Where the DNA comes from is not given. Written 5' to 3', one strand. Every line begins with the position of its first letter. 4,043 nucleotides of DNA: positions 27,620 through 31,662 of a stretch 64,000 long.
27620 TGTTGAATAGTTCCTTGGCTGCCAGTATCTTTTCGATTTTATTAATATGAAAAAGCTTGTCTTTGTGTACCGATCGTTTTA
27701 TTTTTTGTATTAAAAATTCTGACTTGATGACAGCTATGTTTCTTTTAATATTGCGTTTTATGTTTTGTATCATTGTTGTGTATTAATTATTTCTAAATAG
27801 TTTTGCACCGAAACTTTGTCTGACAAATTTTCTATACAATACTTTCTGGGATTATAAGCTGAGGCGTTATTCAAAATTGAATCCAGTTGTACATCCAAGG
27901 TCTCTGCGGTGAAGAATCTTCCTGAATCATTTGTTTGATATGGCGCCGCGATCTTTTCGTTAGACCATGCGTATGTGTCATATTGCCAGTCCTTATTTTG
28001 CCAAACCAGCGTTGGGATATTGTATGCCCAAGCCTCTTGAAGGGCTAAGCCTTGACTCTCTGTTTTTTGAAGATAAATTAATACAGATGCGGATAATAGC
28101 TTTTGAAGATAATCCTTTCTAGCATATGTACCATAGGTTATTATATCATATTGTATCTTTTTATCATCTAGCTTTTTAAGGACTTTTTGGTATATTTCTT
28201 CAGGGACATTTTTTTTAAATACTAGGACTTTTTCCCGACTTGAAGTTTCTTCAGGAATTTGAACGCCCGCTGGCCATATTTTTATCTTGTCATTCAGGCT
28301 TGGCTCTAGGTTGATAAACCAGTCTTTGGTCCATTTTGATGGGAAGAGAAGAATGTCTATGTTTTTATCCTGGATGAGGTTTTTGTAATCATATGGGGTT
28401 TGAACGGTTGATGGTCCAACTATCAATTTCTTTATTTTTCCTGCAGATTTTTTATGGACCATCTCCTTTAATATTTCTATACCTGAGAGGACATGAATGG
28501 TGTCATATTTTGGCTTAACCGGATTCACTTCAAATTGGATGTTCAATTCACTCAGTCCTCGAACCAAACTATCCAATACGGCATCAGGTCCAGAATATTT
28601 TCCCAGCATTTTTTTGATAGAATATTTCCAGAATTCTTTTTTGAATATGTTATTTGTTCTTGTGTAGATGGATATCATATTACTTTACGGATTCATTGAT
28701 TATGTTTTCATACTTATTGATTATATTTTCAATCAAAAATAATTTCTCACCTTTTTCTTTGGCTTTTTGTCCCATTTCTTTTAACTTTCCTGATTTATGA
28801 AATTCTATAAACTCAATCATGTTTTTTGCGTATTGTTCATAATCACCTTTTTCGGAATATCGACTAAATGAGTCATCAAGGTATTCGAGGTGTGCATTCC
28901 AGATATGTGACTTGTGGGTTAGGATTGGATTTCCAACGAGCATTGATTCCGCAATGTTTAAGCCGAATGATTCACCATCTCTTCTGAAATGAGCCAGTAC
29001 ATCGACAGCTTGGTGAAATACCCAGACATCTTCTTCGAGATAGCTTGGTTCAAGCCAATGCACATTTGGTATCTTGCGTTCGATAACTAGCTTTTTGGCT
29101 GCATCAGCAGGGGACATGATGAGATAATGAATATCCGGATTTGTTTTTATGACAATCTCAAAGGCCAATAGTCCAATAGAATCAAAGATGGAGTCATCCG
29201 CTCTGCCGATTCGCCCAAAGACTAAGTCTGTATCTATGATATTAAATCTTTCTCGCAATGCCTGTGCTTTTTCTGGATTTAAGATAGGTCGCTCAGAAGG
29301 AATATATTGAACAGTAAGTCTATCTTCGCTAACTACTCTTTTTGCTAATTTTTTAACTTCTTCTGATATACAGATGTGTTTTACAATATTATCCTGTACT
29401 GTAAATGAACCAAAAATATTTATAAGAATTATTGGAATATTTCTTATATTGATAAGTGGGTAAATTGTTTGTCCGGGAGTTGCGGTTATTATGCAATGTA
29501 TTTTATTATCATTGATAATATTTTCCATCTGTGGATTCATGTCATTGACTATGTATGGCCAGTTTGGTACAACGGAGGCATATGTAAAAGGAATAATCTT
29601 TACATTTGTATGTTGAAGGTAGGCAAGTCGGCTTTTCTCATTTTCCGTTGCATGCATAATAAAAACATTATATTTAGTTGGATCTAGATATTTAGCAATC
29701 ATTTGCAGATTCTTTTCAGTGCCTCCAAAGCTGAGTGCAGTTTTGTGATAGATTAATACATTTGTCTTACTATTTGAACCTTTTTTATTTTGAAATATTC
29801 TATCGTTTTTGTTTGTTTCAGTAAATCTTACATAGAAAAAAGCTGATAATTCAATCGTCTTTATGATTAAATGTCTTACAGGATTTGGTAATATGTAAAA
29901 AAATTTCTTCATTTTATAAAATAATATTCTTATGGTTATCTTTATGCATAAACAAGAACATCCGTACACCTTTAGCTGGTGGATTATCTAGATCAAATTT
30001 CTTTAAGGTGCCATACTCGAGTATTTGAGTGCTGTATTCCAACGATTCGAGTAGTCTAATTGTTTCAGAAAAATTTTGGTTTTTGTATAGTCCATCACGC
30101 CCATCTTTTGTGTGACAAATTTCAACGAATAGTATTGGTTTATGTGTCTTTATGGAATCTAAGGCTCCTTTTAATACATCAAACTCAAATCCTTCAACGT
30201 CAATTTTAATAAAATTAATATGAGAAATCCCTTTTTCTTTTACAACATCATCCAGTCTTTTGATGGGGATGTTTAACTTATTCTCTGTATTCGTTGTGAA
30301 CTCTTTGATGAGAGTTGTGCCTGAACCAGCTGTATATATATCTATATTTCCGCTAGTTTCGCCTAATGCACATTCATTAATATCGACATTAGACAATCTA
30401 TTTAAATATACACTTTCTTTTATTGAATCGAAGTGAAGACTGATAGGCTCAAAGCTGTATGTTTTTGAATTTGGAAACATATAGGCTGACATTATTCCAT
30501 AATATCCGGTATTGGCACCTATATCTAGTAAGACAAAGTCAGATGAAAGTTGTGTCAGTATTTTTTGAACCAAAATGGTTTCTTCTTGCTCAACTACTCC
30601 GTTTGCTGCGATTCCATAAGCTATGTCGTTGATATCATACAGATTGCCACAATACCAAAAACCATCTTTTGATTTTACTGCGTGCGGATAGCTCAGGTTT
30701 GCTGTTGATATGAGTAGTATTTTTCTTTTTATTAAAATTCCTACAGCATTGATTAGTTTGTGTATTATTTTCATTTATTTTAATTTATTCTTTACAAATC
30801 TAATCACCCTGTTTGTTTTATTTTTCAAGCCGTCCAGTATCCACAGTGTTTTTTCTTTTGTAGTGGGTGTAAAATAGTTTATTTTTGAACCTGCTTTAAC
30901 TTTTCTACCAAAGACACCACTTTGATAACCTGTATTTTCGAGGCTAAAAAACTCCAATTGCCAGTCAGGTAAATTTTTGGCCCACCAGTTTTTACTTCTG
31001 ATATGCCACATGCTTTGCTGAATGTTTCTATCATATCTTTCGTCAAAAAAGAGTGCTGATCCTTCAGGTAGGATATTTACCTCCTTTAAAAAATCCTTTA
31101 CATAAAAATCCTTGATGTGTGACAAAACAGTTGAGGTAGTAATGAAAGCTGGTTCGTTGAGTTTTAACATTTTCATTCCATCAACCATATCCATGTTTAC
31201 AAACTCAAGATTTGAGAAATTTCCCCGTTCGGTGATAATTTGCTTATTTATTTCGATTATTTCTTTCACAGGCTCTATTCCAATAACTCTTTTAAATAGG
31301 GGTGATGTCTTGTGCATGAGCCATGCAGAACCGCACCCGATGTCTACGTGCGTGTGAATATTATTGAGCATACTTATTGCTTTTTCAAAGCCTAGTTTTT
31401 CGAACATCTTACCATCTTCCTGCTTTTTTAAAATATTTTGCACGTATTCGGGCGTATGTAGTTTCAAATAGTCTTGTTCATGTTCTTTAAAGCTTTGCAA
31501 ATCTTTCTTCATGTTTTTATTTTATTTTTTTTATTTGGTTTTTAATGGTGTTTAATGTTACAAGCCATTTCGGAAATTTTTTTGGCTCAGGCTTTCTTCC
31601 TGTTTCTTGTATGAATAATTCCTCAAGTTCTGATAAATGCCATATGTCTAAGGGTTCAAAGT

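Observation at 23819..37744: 13-gene Wzx/Wzy-type surface-glycan cluster: GT11 fucosyltransferase, 3 GT2, GT4-like, four methyltransferases, acyltransferase-3, epimerase, flippase, ligase-TPR fusion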

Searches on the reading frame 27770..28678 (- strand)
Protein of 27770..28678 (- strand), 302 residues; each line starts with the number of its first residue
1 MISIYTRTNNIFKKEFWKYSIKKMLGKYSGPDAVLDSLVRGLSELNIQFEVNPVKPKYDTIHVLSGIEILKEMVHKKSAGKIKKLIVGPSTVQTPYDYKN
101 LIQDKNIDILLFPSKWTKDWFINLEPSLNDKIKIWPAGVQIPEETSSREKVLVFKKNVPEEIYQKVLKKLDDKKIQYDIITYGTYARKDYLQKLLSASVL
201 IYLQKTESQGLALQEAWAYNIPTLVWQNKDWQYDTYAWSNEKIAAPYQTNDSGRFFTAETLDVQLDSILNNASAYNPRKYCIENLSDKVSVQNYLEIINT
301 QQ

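Call 4: search_protein_families(library=pfam, proteins=[window:27770-28678:-], max_evalue=0.01)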
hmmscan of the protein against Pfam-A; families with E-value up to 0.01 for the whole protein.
window:27770-28678:- (302 aa): 2 families
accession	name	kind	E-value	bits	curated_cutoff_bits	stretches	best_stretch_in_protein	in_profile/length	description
PF04947.19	Pox_VLTF3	-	0.00064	19.9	25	0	156-182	27-53/168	Poxvirus Late Transcription Factor VLTF3 like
PF00534.26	Glycos_transf_1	-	0.005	16.8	26.4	0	164-225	59-121/172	Glycosyl transferases group 1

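Call 46: search_protein_families(library=ncbifam, proteins=[window:27770-28678:-], max_evalue=0.001)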
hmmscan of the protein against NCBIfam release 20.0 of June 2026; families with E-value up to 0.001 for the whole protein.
window:27770-28678:- (302 aa): 0 families

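Call 53: find_homologous_proteins(query=window:27770-28678:-, max_evalue=0.001)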
Query window:27770-28678:- (302 aa): 98 proteins with E <= 0.001 among 1899 candidates.
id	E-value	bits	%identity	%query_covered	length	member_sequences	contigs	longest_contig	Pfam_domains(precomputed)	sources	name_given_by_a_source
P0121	2.4e-181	619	100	92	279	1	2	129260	-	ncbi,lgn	-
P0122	5.9e-161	553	87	92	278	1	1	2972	-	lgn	-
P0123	1.3e-151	522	76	100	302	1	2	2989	-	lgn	-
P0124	9.3e-146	503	71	100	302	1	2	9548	-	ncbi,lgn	-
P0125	5.2e-138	477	70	99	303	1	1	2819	-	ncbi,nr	ncbi:hypothetical protein H7X65_01935 [Candidatus Parcubacteria bacterium]|nr:hypothetical protein [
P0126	4.0e-134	464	67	99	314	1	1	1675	-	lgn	-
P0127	1.2e-131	456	66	99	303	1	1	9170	-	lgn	-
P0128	1.5e-129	449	67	99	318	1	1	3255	-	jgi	jgi:hypothetical protein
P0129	2.8e-125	435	63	99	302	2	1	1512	-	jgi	jgi:hypothetical protein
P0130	4.4e-125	435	63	99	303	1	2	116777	-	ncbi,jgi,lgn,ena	jgi:hypothetical protein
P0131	5.0e-125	435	63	99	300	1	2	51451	-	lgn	-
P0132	8.2e-121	421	61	99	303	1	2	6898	-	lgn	-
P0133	2.6e-120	419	60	99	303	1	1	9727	-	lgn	-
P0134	1.1e-119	417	60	99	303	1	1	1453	-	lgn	-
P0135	3.0e-118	412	58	99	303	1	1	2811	-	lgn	-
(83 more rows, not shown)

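Call 56: search_solved_structures(query=A2, max_evalue=1)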
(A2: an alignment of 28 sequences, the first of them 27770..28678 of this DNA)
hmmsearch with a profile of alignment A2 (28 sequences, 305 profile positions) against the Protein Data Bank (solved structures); distinct sequences matched with E-value up to 1: 10.
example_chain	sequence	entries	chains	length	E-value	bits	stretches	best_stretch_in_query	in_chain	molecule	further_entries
2i13_A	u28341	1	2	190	0.0008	21.6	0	245-267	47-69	Aart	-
2jjm_A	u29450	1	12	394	0.012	17.7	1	187-225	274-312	GLYCOSYL TRANSFERASE, GROUP 1 FAMILY PROTEIN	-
3mbo_A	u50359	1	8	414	0.013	17.6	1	187-225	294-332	Glycosyltransferase, group 1 family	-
8fmw_AJ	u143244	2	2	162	0.027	16.5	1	40-110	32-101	50S ribosomal protein L10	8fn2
7mc1_A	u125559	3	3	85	0.03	16.4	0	246-270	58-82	Isoform 2 of Zinc finger and BTB domain-containing protein 17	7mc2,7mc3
1mey_C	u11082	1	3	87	0.038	16.1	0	246-268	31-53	CONSENSUS ZINC FINGER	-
5v3g_D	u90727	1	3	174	0.065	15.3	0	245-266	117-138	PR domain zinc finger protein 9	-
5egb_A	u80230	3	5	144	0.2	13.7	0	246-271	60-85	Histone-lysine N-methyltransferase PRDM9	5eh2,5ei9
8jq0_A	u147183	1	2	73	0.43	12.6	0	251-287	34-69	HKR3 protein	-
5yj3_C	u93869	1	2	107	0.82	11.7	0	251-287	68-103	Telomere zinc finger-associated protein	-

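Call 61: predict_structure(alignment_id=A2)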
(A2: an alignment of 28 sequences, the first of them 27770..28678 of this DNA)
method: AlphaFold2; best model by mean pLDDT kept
length: 302 residues; sequences in the alignment: 28
mean_pLDDT: 95.3   pTM: 0.90
mean pLDDT of the five models: 95.3, 94.9, 94.8, 94.5, 94.1
residues with pLDDT >= 90: 280; 70-90: 20; 50-70: 2; < 50: 0
segments of 3 or more residues with pLDDT < 50: none
pLDDT, mean of each block of 10 residues (from residue 1): 96 94 86 95 98 96 97 98 93 94 97 96 97 97 97 96 98 98 89 97 95 97 97 94 96 97 97 95 98 95 58
secondary structure, 60 per line:
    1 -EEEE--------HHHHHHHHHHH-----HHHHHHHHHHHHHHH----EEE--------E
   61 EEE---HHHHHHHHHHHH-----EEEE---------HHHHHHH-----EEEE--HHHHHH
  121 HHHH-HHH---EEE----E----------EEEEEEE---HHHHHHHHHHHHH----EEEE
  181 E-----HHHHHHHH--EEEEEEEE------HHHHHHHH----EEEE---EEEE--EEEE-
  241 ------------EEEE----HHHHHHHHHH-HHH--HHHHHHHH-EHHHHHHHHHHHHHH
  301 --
elements in order: E2-5 H14-24 H30-44 E49-51 E60-63 H67-78 E84-87 H97-103 E109-112 H115-124 E132-134 E150-156 H160-172 E177-181 H187-194 E197-204 H211-218 E223-226 E230-233 E236-239 E253-256 H261-270 H277-284 H287-300

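Call 64: fold_search(model_id=the predicted structure, library=pdb)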
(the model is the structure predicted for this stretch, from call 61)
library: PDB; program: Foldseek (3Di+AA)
matches with E <= 10: 1578; with E <= 0.001: 98
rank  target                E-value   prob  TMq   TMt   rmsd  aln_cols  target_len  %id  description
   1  8xsh                  2.6e-09  1.00  0.59  0.54   6.3       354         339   15  Crystal structure of the Actinobacillus minor NM305 glucosyltransferase (released 2025-01-15)
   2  7qsg_A                1.6e-08  1.00  0.65  0.53   6.3       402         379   12  Methylmannose polysaccharide mannosyltransferase from M. hassiacum (released 2023-01-25)
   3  8xsg                  1.8e-08  1.00  0.59  0.54   6.2       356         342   16  Crystal structure of the Actinobacillus minor NM305 glucosyltransferase in complex with UDP (released 2025-01-15)
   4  3c4q_B                2.0e-08  1.00  0.63  0.50   7.1       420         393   11  Structure of the retaining glycosyltransferase MshA : The first step in mycothiol biosynthesis. Organism : Corynebacte (released 2008-04-01)
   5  8fbx_C                6.3e-08  1.00  0.56  0.56   6.5       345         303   13  Selenosugar synthase SenB from Variovorax paradoxus (released 2023-11-22)
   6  7qsg_B                9.6e-08  1.00  0.58  0.58   7.6       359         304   14  Methylmannose polysaccharide mannosyltransferase from M. hassiacum (released 2023-01-25)
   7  3c4q_A                1.1e-07  1.00  0.64  0.51   7.2       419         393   11  Structure of the retaining glycosyltransferase MshA : The first step in mycothiol biosynthesis. Organism : Corynebacte (released 2008-04-01)
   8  8b5s_B                2.2e-07  1.00  0.53  0.46   7.4       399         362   11  Crystal Structure of P. aeruginosa WaaG in complex with UDP-glucose (released 2023-10-04)
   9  7vfk_A                2.7e-07  1.00  0.55  0.35   5.9       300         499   13  Crystal structure of SdgB (ligand-free form) (released 2021-11-24)
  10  8fbx_B                2.7e-07  1.00  0.56  0.56   6.7       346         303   10  Selenosugar synthase SenB from Variovorax paradoxus (released 2023-11-22)
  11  8jjn_A                3.0e-07  1.00  0.57  0.55   6.8       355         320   13  Structure of SenB in complex with UDP-Glc and PO4- at 1.98 Angstroms resolution (released 2024-02-07)
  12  8jjt_C                3.4e-07  1.00  0.61  0.58   5.8       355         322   12  Structure of SenB in complex with UDP-GlcNAc at 1.88 Angstroms resolution (released 2024-02-07)
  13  3c48_A                3.6e-07  1.00  0.41  0.33  10.6       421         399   10  Structure of the retaining glycosyltransferase MshA: The first step in mycothiol biosynthesis. Organism: Corynebacteri (released 2008-03-25)
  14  9v0w_B                4.1e-07  1.00  0.66  0.57   5.7       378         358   10  UDP-Glc:tetrahydrobiopterin glucosyltransferase from Pseudanabaena sp. Chao 1811 (released 2025-11-26)
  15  8vrf_B                7.4e-07  1.00  0.68  0.47   7.2       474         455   10  Sucrose-phosphate synthase-like protein from Leishmania major (released 2025-08-13)
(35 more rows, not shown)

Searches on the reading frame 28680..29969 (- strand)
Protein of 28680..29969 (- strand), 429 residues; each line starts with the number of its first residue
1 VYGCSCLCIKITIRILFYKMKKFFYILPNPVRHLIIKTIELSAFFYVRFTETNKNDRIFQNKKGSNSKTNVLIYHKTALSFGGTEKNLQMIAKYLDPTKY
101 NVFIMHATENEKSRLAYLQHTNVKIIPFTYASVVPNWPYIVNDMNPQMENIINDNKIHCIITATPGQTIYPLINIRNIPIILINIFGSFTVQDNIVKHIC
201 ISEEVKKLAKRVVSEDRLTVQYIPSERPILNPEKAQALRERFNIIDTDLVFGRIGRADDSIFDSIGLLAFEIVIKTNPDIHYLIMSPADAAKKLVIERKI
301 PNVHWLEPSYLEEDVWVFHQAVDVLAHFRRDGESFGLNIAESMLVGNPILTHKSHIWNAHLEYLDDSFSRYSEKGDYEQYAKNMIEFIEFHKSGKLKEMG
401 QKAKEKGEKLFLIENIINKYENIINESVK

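Call 4: search_protein_families(library=pfam, proteins=[window:28680-29969:-], max_evalue=0.01)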
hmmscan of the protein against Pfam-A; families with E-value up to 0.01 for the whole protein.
window:28680-29969:- (429 aa): 2 families
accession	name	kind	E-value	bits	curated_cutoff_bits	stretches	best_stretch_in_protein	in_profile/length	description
PF00534.26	Glycos_transf_1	-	4.9e-07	29.9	26.4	1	269-405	36-171/172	Glycosyl transferases group 1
PF13692.12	Glyco_trans_1_4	-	0.00049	20.8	27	1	269-386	23-138/142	Glycosyl transferases group 1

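Call 46: search_protein_families(library=ncbifam, proteins=[window:28680-29912:-], max_evalue=0.001)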
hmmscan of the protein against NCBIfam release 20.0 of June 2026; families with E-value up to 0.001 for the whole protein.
window:28680-29912:- (410 aa): 4 families
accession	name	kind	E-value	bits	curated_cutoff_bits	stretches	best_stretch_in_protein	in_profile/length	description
TIGR03999.1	thiol_BshA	equivalog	5e-05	22.4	273.7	1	311-407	280-372/375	N-acetyl-alpha-D-glucosaminyl L-malate synthase BshA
TIGR04157.1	glyco_rSAM_CFB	subfamily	0.00029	19.9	400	1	178-404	172-405/406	TIGR04157 family glycosyltransferase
NF053787.1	GlcN_PG_synth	equivalog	0.00057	18.8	480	1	252-400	217-351/361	N-acetylglucosaminyl phosphatidylglycerol synthase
NF041139.1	TreT_Thcocales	equivalog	0.00091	18.1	775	0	295-406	306-410/412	trehalose synthase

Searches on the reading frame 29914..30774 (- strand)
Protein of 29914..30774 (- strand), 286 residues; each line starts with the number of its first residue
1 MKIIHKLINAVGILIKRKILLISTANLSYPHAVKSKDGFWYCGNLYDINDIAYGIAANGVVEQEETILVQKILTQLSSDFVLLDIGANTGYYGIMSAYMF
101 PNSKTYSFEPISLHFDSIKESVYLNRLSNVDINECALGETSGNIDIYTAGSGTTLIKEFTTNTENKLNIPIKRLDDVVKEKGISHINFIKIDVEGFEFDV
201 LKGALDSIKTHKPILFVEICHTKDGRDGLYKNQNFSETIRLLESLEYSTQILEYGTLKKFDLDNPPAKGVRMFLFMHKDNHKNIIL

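Call 4: search_protein_families(library=pfam, proteins=[window:29914-30774:-], max_evalue=0.01)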
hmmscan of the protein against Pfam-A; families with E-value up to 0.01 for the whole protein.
window:29914-30774:- (286 aa): 2 families
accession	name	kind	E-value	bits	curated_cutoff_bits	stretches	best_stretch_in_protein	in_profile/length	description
PF05050.19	Methyltransf_21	-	3.1e-20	73.4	22.7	1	84-247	1-171/173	Methyltransferase FkbM domain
PF05575.17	V_cholerae_RfbT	-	4.4e-06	26.7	27.9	1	72-239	73-244/286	Vibrio cholerae RfbT protein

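Call 46: search_protein_families(library=ncbifam, proteins=[window:29914-30774:-], max_evalue=0.001)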
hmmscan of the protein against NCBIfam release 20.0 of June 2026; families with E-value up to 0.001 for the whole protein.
window:29914-30774:- (286 aa): 1 family
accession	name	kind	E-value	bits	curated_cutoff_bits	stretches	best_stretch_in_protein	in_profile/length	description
TIGR01444.1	fkbM_fam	subfamily_domain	1.5e-29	103.3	37.7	1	81-219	1-142/143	FkbM family methyltransferase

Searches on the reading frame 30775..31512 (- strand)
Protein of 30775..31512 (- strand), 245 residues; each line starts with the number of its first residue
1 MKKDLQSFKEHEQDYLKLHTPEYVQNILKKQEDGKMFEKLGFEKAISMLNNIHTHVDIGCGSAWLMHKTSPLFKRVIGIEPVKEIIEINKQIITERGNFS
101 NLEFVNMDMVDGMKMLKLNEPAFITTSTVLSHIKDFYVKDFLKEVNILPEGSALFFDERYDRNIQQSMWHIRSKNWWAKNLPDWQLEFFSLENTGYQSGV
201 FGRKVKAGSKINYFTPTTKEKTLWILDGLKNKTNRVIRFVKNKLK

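Call 4: search_protein_families(library=pfam, proteins=[window:30775-31512:-], max_evalue=0.01)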
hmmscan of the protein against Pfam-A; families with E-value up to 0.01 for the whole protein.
window:30775-31512:- (245 aa): 5 families
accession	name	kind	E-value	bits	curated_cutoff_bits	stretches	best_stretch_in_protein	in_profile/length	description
PF13649.12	Methyltransf_25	-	2.5e-06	28.5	27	1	56-145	2-89/97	Methyltransferase domain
PF13489.12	Methyltransf_23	-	6.9e-06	26.3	27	1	35-181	24-137/164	Methyltransferase domain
PF08241.18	Methyltransf_11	-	0.00011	23.2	21.2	1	56-145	1-83/95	Methyltransferase domain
PF02390.23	Methyltransf_4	-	0.0037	17.2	24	1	54-113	4-64/173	Putative methyltransferase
PF08242.18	Methyltransf_12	-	0.0077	17.4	30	0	56-145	1-88/98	Methyltransferase domain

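Call 46: search_protein_families(library=ncbifam, proteins=[window:30775-31512:-], max_evalue=0.001)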
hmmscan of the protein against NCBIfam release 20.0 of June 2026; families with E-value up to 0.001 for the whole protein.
window:30775-31512:- (245 aa): 4 families
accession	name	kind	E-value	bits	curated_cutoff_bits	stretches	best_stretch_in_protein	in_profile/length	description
NF043040.1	corrin_prot_MT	hypoth_equivalog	7.1e-06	25.6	180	1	56-170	46-162/216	corrinoid protein-associated methyltransferase CpaM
TIGR01983.1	UbiG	equivalog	7.2e-05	22.2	102.95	1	23-156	32-151/228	bifunctional 2-polyprenyl-6-hydroxyphenol methylase/3-demethylubiquinol 3-O-methyltransferase UbiG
TIGR00091.1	TIGR00091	equivalog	8.3e-05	22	112.65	1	39-110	6-76/194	tRNA (guanosine(46)-N7)-methyltransferase TrmB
TIGR04543.1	ketoArg_3Met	equivalog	0.00017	20.8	425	1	51-133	149-233/336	2-ketoarginine methyltransferase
